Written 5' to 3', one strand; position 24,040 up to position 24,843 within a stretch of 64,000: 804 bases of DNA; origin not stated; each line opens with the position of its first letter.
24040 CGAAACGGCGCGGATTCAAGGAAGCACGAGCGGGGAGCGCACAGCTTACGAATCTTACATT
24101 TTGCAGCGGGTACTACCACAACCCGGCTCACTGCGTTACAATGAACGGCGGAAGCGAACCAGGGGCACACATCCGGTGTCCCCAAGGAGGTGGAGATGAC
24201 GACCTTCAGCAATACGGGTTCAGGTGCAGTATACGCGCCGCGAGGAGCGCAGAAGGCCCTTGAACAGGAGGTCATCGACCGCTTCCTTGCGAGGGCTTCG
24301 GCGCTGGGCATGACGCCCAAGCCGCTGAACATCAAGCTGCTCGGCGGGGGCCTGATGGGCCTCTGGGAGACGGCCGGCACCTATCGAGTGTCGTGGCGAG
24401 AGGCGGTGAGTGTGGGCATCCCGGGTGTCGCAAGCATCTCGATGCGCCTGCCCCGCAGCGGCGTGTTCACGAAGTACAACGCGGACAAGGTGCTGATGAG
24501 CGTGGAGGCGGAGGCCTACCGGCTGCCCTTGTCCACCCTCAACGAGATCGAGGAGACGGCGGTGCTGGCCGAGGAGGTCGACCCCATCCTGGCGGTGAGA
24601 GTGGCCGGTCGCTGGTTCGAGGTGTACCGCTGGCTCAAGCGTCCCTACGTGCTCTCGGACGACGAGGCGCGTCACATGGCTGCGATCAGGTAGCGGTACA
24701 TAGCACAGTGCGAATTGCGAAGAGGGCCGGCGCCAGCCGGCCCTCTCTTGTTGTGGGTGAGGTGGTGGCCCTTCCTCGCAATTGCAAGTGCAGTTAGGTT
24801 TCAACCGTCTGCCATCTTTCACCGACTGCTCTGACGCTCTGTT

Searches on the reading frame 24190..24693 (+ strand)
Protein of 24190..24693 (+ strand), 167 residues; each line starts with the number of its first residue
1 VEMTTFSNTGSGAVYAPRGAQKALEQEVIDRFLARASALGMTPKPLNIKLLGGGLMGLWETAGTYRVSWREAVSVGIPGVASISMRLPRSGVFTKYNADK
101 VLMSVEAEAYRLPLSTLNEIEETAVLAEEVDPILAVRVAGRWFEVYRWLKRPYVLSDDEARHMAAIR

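Call 3: search_protein_families(library=pfam, proteins=[window:24190-24693:+], max_evalue=1)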
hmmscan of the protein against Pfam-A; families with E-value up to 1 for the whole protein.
window:24190-24693:+ (167 aa): 0 families

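Call 4: search_protein_families(library=padloc, proteins=[window:24190-24693:+], max_evalue=1)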
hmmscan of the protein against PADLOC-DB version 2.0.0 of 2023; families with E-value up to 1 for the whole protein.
window:24190-24693:+ (167 aa): 0 families

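Call 5: search_protein_families(library=ncbifam, proteins=[window:24190-24693:+], max_evalue=1)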
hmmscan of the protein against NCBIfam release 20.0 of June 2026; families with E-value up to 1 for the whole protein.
window:24190-24693:+ (167 aa): 0 families

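Call 67: find_related_loci(query=window:24190-24693:+, collection=genome_contigs, flank=5000)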
Query window:24190-24693:+ (167 aa) in genome_contigs; peptide patterns used: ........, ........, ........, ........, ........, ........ (x = any residue, [..] = any of these).
76 stretches matched a pattern; 9 encode a relative of the query (tblastn E <= 1e-3); 9 distinct loci.
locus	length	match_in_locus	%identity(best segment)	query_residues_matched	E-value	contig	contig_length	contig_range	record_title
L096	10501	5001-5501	95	1-167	4e-98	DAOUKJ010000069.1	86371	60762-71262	MAG TPA_asm: Dehalococcoidia bacterium isolate S5_322 k113_752369, whole genome shotgun sequence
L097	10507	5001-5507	85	1-167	4e-96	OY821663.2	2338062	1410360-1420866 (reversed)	MAG: Dehalococcoidia bacterium isolate 04ec0ed8-798b-4585-a8de-e3c995a4e665 genome assembly, chromosome: 1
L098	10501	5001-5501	93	1-167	4e-96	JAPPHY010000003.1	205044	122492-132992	MAG: Chloroflexota bacterium isolate RHO1_bin_9 NODE_103_length_205044_cov_10.918674, whole genome shotgun sequence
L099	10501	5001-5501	91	1-167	3e-94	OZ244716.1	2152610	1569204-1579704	MAG: Dehalococcoidia bacterium isolate 5fa05855-5253-4680-9f73-9ee1ceb5e725 genome assembly, chromosome: 1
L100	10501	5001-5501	92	1-167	7e-94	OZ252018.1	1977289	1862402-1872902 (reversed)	MAG: Dehalococcoidia bacterium isolate 499dd542-333f-422b-be0b-536fd8ac2dbc genome assembly, chromosome: 1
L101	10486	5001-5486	69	3-164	3e-73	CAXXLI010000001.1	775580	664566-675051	MAG: Dehalococcoidia bacterium isolate 9897fa5f-a7d9-472a-8fac-ec7462edf643 genome assembly, contig: contig_1, whole gen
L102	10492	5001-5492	65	1-164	2e-71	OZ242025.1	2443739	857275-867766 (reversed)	MAG: Dehalococcoidia bacterium isolate 154789fe-1cbe-4e12-9e25-a4d867c0b0dd genome assembly, chromosome: 1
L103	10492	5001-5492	64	1-164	7e-71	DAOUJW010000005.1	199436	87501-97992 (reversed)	MAG TPA_asm: Dehalococcoidia bacterium isolate S34_281 k113_1418010, whole genome shotgun sequence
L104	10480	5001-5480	72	3-162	1e-69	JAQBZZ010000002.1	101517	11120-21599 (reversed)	MAG: Chloroflexota bacterium isolate casp150-mb.79 NODE_423_length_101517_cov_0.109783, whole genome shotgun sequence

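Call 71: search_protein_families(library=pfam, proteins=[L097:6172-7461:-, L097:5619-6203:-, L102:5517-5999:-, L102:6011-6262:-, L102:6423-7745:-, L102:7764-8024:-, L102:8021-8254:-, L104:5495-7468:-, L104:7395-7634:-, L098:5962-6228:-], max_evalue=0.01)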
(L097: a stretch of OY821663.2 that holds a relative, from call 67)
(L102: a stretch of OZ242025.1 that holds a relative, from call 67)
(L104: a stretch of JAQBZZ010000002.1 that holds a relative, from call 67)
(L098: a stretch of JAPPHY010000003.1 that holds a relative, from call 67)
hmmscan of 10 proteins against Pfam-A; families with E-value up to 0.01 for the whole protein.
L097:6172-7461:- (429 aa): 2 families
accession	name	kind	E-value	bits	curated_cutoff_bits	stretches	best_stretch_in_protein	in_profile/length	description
PF01966.28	HD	-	4.1e-11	43.6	22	1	55-141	1-67/116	HD domain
PF19276.4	HD_assoc_2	-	2.3e-09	37.5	23.1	1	210-329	2-108/222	HD associated region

L097:5619-6203:- (194 aa): 0 families

L102:5517-5999:- (160 aa): 2 families
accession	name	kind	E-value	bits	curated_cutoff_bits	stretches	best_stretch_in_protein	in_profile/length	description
PF13975.11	gag-asp_proteas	-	3.2e-06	28.1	28.2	1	44-123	9-91/92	gag-polyprotein putative aspartyl protease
PF13650.11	Asp_protease_2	-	0.00026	22.1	24.3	1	44-120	9-89/90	Aspartyl protease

L102:6011-6262:- (83 aa): 1 family
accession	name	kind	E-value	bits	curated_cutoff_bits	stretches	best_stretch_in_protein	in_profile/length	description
PF18929.5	DUF5678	-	0.0013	18.9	23.2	1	20-48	1-29/49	Family of unknown function (DUF5678)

L102:6423-7745:- (440 aa): 1 family
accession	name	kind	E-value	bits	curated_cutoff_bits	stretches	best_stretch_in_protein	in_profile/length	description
PF14088.11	DUF4268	-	4.9e-10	40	27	1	327-430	37-139/140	Domain of unknown function (DUF4268)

L102:7764-8024:- (86 aa): 1 family
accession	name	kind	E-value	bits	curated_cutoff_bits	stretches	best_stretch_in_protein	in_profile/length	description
PF07927.17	HicA_toxin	-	5.5e-13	49.2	27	1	17-71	2-56/58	HicA toxin of bacterial toxin-antitoxin,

L102:8021-8254:- (77 aa): 2 families
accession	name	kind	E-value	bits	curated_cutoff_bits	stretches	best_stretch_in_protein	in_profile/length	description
PF15919.11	HicB_lk_antitox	-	1.1e-05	26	27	1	15-66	5-56/123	HicB_like antitoxin of bacterial toxin-antitoxin system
PF24113.1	DUF7387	-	0.0013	19.5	27.9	1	17-71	18-67/85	Family of unknown function (DUF7387)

L104:5495-7468:- (657 aa): 0 families

L104:7395-7634:- (79 aa): 2 families
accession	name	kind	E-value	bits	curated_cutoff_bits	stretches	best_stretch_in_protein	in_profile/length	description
PF15919.11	HicB_lk_antitox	-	3.4e-10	40.6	27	1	13-73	1-61/123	HicB_like antitoxin of bacterial toxin-antitoxin system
PF21748.3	UPF0150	-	0.00047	20.5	27.3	1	11-68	7-64/64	UPF0150-like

L098:5962-6228:- (88 aa): 0 families

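Call 72: search_protein_families(library=padloc, proteins=[L097:6172-7461:-, L097:5619-6203:-, L102:5517-5999:-, L102:6423-7745:-, L104:5495-7468:-, L098:5962-6228:-], max_evalue=0.01)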
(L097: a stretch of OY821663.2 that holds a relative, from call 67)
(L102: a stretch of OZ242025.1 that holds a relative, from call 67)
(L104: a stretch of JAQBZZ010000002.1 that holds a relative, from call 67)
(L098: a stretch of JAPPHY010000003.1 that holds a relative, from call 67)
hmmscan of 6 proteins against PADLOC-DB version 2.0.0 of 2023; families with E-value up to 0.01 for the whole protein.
L097:6172-7461:- (429 aa): 1 family
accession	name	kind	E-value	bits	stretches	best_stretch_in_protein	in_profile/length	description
PDLC02374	dGTPase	-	3.1e-09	34.7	1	26-126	48-123/395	-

L097:5619-6203:- (194 aa): 3 families
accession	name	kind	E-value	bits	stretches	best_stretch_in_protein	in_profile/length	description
PDLC02990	DarG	-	4.7e-14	50.6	1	4-184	143-327/329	-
PDLC04505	PDC-M19A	-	1.6e-06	25.8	1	24-94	3-72/294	-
PDLC03184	Specificity_I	-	0.0015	15.3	1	14-96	397-486/554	Type I specificity subunit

L102:5517-5999:- (160 aa): 0 families

L102:6423-7745:- (440 aa): 4 families
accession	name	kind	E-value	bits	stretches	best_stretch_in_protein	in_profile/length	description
PDLC04911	PDC-S11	-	1.4e-63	213.1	1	120-432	8-313/318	-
PDLC04912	PDC-S11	-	3.6e-57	191.9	1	120-432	8-311/313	-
PDLC04914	PDC-S11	-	6.3e-56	187.8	1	119-434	7-311/314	-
PDLC04913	PDC-S11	-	4e-12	43.9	1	320-435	258-368/375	-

L104:5495-7468:- (657 aa): 0 families

L098:5962-6228:- (88 aa): 0 families
